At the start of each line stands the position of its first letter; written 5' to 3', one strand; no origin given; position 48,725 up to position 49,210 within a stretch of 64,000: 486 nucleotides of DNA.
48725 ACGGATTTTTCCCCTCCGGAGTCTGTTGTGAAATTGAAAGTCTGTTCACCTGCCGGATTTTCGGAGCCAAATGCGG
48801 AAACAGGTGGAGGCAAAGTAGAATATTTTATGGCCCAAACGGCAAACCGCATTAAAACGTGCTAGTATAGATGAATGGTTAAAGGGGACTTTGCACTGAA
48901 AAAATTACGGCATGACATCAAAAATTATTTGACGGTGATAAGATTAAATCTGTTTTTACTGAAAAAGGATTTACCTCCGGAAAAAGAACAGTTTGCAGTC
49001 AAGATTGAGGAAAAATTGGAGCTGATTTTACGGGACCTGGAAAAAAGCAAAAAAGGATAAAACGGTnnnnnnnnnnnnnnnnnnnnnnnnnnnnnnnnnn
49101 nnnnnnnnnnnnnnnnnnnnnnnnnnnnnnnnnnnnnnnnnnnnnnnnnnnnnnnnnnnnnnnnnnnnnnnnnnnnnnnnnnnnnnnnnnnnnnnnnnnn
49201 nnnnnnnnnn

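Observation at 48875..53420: Possible four-step phosphorelay: SBP-HK-receiver-OmpR operon with a convergent 61-aa H-box-like ORF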

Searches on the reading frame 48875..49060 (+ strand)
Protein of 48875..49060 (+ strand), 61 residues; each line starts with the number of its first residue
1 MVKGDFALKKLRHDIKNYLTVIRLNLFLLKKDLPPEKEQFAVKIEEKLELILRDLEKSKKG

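Call 3: search_protein_families(library=pfam, proteins=[window:48875-49060:+], max_evalue=1)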
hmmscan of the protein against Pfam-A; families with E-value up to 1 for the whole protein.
window:48875-49060:+ (61 aa): 2 families
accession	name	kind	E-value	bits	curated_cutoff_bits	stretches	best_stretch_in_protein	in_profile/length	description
PF00512.31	HisKA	-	6.7e-06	26.5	26.9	1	8-52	6-51/66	His Kinase A (phospho-acceptor) domain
PF14689.11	SPOB_a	-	0.021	14.9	28.1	1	7-28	15-36/62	Sensor_kinase_SpoOB-type, alpha-helical domain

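Call 8: find_homologous_proteins(query=window:48875-49060:+, max_evalue=0.01)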
Query window:48875-49060:+ (61 aa): 1 proteins with E <= 0.01 among 1 candidates.
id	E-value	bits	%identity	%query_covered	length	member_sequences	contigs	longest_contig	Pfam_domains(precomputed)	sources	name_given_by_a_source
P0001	6.6e-30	119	100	100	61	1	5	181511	PF00512.32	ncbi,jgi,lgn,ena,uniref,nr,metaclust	ncbi:MAG: hypothetical protein UV73_C0003G0088 [Candidatus Gottesmanbacteria bacterium GW2011_GWA2_4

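Call 10: find_encoding_contigs(protein=window:48875-49060:+, flank=10000, max_places=10)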
Protein window:48875-49060:+ (61 aa): 8 contigs read that carry it; 6 places shown.
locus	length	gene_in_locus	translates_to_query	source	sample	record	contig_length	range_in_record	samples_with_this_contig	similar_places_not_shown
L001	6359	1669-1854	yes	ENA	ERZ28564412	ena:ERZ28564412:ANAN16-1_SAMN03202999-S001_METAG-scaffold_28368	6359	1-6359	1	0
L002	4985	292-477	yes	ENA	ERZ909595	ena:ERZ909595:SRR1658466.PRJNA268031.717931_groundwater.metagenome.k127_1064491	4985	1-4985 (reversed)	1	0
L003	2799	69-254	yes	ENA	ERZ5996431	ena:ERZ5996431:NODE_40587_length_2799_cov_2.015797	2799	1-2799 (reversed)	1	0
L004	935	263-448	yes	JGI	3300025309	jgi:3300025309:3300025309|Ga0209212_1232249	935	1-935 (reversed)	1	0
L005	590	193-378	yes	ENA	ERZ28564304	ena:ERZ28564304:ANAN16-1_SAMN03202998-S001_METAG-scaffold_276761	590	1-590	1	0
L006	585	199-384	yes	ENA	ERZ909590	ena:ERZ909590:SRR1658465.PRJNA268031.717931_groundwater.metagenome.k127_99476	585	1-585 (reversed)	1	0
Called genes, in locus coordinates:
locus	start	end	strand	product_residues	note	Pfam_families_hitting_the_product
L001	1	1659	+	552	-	?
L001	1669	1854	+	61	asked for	PF00512:HisKA (weak)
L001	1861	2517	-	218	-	PF00072:Response_reg, PF00486:Trans_reg_C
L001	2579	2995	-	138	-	PF00072:Response_reg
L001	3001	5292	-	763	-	PF02743:dCache_1, PF17201:Cache_3-Cache_2, PF00672:HAMP (weak), PF00989:PAS, PF13426:PAS_9 (weak), PF00512:HisKA, PF02518:HATPase_c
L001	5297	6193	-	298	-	PF00497:SBP_bac_3, PF10613:Lig_chan-Glu_bd (weak)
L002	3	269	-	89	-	?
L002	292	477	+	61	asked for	PF00512:HisKA (weak)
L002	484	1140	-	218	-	PF00072:Response_reg, PF00486:Trans_reg_C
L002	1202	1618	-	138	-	PF00072:Response_reg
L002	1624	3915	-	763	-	PF02743:dCache_1, PF17201:Cache_3-Cache_2, PF00672:HAMP (weak), PF00989:PAS, PF13426:PAS_9 (weak), PF00512:HisKA, PF02518:HATPase_c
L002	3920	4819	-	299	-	PF00497:SBP_bac_3, PF10613:Lig_chan-Glu_bd (weak)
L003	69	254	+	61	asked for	PF00512:HisKA (weak)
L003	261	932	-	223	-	PF00072:Response_reg, PF00486:Trans_reg_C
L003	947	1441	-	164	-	-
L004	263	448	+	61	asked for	PF00512:HisKA (weak)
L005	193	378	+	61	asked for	PF00512:HisKA (weak)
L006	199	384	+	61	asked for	PF00512:HisKA (weak)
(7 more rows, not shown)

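Call 12: search_protein_families(library=ncbifam, proteins=[window:48875-49060:+], max_evalue=0.01)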
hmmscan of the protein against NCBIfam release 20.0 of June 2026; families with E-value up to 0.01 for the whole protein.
window:48875-49060:+ (61 aa): 0 families

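Call 14: search_protein_representatives(protein=window:48875-49060:+)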
Query: 61 residues. Proteins with E-value up to 0.001 (for the whole library): 5; up to 1e-10: 1; up to 1e-30: 0. The best 5 are listed.
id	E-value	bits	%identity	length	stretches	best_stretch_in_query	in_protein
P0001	2.1e-30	118.6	100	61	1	1-61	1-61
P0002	2.8e-06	43.2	45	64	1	3-58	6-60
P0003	5.2e-05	39.3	53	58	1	8-57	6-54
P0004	1.5e-04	37.9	51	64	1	7-60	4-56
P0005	4.4e-04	36.4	44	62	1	8-58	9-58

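Call 17: find_encoding_contigs(protein=P0002, flank=8000, max_places=5)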
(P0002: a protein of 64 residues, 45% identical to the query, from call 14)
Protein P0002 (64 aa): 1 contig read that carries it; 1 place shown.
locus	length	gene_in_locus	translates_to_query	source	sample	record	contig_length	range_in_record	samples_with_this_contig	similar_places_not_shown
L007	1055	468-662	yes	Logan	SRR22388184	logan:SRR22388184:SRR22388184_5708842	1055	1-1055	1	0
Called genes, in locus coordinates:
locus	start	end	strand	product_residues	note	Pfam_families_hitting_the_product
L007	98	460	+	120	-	PF00072:Response_reg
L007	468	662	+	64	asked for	PF00512:HisKA (weak)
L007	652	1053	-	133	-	?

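Call 18: find_encoding_contigs(protein=P0003, flank=8000, max_places=5)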
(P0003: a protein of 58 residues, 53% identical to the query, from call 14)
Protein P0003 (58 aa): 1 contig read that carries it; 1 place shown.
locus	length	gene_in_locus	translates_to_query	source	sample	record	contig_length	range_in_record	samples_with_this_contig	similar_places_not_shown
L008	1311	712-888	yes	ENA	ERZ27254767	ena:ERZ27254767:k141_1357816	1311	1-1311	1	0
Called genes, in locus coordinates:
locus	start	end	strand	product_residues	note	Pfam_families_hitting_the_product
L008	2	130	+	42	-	?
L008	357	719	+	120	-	PF00072:Response_reg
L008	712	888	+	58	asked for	PF00512:HisKA (weak)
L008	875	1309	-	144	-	?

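Call 19: find_encoding_contigs(protein=P0004, flank=8000, max_places=5)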
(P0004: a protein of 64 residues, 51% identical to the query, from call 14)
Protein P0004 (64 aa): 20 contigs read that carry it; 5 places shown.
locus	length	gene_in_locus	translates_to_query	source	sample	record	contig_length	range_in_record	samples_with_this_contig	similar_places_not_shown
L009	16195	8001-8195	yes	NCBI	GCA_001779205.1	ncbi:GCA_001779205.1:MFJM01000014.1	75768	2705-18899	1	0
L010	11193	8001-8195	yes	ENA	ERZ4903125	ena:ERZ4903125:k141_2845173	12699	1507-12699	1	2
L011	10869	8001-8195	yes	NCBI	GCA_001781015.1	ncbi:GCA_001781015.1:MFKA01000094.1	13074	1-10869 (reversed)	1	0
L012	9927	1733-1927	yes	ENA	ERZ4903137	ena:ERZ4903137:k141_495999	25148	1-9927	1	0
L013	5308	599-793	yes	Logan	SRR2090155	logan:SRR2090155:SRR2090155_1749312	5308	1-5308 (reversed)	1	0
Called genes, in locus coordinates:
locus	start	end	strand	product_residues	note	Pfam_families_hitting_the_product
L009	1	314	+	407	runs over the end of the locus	PF12704:MacB_PCD, PF02687:FtsX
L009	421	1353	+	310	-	PF02129:Peptidase_S15, PF01738:DLH (faint), PF12697:Abhydrolase_6, PF20434:BD-FAE (faint), PF00561:Abhydrolase_1 (weak), PF12146:Hydrolase_4, PF00326:Peptidase_S9, PF07859:Abhydrolase_3 (weak), +1 more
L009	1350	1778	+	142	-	PF18914:DUF5666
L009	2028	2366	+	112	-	-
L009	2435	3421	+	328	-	PF00485:PRK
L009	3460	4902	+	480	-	PF01139:RtcB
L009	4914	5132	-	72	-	-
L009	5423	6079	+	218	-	PF04263:TPK_catalytic, PF04265:TPK_B1_binding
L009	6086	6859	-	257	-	PF02673:BacA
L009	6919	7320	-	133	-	-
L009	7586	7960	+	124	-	PF00072:Response_reg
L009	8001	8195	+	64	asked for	-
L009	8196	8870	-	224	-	PF00072:Response_reg, PF00486:Trans_reg_C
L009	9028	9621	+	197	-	-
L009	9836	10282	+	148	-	PF02600:DsbB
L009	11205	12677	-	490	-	PF00989:PAS, PF13426:PAS_9 (weak), PF00512:HisKA, PF02518:HATPase_c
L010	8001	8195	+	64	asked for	-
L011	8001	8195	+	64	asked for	-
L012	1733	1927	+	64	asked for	-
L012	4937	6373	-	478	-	PF00989:PAS, PF13426:PAS_9 (weak), PF00512:HisKA, PF02518:HATPase_c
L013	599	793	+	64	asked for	-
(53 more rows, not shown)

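Call 20: find_encoding_contigs(protein=P0005, flank=8000, max_places=5)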
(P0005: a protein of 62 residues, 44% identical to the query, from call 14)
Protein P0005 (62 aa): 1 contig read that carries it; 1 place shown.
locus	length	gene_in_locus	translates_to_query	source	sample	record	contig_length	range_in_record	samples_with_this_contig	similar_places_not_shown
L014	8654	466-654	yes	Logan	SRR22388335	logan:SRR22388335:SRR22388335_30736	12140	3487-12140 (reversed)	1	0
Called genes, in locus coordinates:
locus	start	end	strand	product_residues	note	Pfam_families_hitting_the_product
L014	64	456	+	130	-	PF00072:Response_reg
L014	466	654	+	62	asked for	-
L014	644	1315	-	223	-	PF00072:Response_reg, PF00486:Trans_reg_C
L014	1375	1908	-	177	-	PF00072:Response_reg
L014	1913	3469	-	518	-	PF00989:PAS, PF13426:PAS_9 (weak), PF00512:HisKA, PF02518:HATPase_c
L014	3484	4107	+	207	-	PF13462:Thioredoxin_4, PF01323:DSBA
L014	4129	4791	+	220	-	PF02586:SRAP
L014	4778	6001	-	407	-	PF00817:IMS, PF11799:IMS_C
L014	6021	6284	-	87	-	PF20114:DUF6504 (faint)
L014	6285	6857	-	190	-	PF00717:Peptidase_S24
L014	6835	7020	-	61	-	-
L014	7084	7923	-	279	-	PF01841:Transglut_core (weak)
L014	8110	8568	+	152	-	PF00258:Flavodoxin_1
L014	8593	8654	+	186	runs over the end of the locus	PF13189:Cytidylate_kin2, PF13238:AAA_18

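Call 22: find_related_loci(query=A1, collection=genome_contigs, flank=6000)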
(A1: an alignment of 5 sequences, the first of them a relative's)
Query A1 (61 aa) in genome_contigs; peptide patterns used: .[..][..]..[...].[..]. (x = any residue, [..] = any of these).
28 stretches matched a pattern; 1 encode a relative of the query (tblastn E <= 1e-3); 1 distinct loci.
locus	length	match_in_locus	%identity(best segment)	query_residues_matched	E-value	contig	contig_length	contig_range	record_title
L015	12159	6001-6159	50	7-60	1e-11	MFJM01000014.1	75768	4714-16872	MAG: Candidatus Gottesmanbacteria bacterium RIFCSPHIGHO2_02_FULL_39_14 rifcsphigho2_02_scaffold_1631, whole genome shotg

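Call 23: find_homologous_proteins(query=A1, max_evalue=0.01)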
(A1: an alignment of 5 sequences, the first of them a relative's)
Query A1 (5 sequences) (61 aa, profile of the alignment): 6 proteins with E <= 0.01 among 106 candidates.
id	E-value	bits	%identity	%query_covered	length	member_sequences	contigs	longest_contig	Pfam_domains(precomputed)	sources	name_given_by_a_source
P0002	2.0e-26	109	47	87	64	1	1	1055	PF00512.32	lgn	-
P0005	1.2e-25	107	45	80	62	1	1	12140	-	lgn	-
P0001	7.1e-24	101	100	100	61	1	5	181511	PF00512.32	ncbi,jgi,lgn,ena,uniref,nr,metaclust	ncbi:MAG: hypothetical protein UV73_C0003G0088 [Candidatus Gottesmanbacteria bacterium GW2011_GWA2_4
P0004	8.1e-24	101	50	89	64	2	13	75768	-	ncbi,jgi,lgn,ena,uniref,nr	ncbi:hypothetical protein A3D78_02020 [Candidatus Gottesmanbacteria bacterium RIFCSPHIGHO2_02_FULL_3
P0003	4.3e-23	99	54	79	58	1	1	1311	PF00512.32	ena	-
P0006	6.4e-22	95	49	80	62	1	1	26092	PF00512.32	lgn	-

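Call 24: find_encoding_contigs(protein=P0006, flank=8000, max_places=3)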
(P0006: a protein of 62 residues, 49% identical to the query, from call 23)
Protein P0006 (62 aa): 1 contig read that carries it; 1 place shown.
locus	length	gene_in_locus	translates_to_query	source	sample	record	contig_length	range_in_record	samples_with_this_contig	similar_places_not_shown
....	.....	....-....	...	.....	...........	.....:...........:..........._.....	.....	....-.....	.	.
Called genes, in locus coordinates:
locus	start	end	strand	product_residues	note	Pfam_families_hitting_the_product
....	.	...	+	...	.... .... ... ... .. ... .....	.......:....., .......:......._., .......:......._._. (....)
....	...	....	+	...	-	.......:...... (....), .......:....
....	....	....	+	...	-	-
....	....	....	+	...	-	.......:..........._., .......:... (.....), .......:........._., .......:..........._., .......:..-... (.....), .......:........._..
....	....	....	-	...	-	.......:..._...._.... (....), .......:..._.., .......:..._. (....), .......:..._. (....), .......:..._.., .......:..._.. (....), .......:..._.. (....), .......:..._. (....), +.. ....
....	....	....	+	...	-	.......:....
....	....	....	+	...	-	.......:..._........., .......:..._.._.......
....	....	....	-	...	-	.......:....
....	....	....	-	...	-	-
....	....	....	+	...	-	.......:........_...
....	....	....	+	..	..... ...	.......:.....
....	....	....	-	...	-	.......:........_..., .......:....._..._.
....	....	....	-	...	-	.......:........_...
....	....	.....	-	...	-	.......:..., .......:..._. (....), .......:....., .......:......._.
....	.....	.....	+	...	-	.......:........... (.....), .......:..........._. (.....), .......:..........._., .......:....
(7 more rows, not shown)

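Call 25: find_related_loci(query=A1, collection=metagenome_contigs, flank=6000)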
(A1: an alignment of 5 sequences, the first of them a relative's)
Query A1 (61 aa) in metagenome_contigs; peptide patterns used: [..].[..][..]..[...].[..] (x = any residue, [..] = any of these).
147 stretches matched a pattern; 3 encode a relative of the query (tblastn E <= 1e-3); 3 distinct loci.
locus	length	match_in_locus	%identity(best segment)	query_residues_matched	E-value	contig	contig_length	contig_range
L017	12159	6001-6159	50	7-60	2e-11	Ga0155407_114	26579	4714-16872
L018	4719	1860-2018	50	7-60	2e-11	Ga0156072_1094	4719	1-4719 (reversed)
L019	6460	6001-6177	42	9-61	2e-6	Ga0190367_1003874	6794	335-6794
